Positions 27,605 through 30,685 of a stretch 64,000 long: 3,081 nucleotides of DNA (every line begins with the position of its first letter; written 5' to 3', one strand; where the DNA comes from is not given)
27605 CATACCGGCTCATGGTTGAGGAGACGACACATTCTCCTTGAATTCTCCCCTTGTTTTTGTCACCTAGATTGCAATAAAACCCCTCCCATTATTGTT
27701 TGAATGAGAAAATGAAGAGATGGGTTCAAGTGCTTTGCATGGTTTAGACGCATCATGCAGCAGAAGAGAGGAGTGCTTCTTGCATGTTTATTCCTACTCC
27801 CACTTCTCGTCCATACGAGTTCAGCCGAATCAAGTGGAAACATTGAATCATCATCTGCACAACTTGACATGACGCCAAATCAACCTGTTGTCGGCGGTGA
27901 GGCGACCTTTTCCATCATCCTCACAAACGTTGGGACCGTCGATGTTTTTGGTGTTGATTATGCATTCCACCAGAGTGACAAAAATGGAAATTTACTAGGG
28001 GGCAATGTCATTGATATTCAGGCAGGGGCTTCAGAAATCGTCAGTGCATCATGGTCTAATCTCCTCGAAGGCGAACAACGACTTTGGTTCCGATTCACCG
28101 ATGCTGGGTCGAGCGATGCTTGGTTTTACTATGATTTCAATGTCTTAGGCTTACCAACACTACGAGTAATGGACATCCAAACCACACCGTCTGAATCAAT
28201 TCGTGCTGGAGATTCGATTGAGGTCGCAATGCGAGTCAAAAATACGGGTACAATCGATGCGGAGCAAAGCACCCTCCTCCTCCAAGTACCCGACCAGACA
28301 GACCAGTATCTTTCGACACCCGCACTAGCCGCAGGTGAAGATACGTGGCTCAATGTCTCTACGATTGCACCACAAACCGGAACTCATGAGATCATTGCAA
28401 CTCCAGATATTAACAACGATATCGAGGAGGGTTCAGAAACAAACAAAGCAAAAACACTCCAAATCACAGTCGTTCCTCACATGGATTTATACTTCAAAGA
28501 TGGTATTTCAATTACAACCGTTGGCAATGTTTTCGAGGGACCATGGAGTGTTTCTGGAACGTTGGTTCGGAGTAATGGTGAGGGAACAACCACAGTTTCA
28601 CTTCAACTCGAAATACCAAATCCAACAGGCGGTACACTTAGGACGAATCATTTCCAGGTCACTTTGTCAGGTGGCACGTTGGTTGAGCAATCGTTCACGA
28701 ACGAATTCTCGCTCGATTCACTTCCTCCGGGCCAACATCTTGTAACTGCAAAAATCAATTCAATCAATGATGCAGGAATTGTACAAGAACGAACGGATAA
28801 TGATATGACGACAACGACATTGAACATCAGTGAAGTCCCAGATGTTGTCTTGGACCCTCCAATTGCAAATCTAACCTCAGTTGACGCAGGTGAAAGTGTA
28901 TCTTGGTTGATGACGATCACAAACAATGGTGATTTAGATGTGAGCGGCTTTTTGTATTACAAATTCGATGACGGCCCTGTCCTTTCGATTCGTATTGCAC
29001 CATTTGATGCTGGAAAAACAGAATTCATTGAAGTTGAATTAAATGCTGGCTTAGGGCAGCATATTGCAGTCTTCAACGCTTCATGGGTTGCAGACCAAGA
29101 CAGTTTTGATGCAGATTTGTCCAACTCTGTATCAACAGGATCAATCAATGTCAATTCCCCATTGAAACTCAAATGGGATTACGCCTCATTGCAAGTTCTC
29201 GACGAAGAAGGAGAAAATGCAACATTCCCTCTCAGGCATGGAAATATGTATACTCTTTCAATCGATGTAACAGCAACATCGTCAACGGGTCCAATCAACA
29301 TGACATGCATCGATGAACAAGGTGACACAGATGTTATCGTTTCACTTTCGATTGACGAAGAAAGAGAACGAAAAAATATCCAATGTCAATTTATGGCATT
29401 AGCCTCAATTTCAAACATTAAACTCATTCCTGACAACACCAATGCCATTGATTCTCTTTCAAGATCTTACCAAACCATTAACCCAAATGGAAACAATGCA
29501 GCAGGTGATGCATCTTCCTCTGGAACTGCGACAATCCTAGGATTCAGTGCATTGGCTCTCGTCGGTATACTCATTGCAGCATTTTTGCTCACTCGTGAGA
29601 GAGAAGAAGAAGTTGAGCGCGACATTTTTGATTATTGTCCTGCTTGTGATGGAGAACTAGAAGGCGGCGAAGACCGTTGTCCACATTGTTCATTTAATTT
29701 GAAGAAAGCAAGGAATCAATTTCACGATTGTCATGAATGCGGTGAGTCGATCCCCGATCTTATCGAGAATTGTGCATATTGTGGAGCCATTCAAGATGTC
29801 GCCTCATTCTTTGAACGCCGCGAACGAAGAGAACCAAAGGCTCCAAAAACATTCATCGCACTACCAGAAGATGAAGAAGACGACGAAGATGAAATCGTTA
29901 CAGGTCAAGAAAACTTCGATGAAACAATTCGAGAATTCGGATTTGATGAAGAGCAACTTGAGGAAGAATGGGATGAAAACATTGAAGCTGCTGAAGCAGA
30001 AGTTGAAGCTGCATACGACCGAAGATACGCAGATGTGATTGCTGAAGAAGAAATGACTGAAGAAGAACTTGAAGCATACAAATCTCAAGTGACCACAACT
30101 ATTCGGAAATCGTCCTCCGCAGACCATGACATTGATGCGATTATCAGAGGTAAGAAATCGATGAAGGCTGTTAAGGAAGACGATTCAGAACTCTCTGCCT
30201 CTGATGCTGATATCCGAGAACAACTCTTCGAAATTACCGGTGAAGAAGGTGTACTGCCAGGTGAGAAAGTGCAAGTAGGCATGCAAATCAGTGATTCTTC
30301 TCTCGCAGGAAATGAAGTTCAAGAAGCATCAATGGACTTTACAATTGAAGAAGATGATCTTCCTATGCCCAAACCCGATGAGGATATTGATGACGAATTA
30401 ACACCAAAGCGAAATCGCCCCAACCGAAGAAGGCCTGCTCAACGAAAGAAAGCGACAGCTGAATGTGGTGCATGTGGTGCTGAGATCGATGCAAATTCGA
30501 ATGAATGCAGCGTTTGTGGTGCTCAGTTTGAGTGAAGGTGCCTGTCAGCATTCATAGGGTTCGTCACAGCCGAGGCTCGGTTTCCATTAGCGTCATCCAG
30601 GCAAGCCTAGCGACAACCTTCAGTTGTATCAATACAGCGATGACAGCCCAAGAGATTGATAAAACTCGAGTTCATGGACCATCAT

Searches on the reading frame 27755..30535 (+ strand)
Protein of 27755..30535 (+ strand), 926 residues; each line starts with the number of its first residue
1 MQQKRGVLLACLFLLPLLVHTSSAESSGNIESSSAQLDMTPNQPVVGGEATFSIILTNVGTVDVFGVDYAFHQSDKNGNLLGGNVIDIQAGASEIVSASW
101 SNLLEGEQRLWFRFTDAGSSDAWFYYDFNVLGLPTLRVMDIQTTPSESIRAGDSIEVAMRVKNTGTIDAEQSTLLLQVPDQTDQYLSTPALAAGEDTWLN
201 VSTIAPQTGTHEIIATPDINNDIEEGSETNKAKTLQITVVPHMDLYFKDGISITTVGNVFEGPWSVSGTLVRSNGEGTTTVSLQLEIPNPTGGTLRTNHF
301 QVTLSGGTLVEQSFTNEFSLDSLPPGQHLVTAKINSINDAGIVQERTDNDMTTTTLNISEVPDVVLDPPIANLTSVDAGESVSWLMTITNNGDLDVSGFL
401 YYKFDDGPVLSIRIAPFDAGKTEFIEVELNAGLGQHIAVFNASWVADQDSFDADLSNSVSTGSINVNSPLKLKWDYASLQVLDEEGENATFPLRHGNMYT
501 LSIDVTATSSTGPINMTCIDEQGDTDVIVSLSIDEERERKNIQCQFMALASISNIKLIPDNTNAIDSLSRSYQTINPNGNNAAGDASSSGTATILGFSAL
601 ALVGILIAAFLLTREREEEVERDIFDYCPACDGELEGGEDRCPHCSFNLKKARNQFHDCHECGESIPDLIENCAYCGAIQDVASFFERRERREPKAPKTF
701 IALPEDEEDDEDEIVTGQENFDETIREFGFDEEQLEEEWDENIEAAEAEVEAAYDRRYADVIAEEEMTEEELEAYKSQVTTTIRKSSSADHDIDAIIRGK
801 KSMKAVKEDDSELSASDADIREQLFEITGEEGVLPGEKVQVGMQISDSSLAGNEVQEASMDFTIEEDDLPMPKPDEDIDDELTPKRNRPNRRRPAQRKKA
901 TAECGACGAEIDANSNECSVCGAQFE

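Call 49: search_protein_families(library=pfam, proteins=[window:27755-30535:+], max_evalue=0.0001)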
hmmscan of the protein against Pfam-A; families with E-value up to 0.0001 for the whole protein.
window:27755-30535:+ (926 aa): 2 families
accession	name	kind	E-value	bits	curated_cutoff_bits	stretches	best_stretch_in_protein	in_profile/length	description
PF07705.17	CARDB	-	9.2e-18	64.8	22.7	1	136-234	4-100/101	CARDB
PF12773.13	DZR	-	1.6e-05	25.4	27.3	0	628-677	1-45/45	Double zinc ribbon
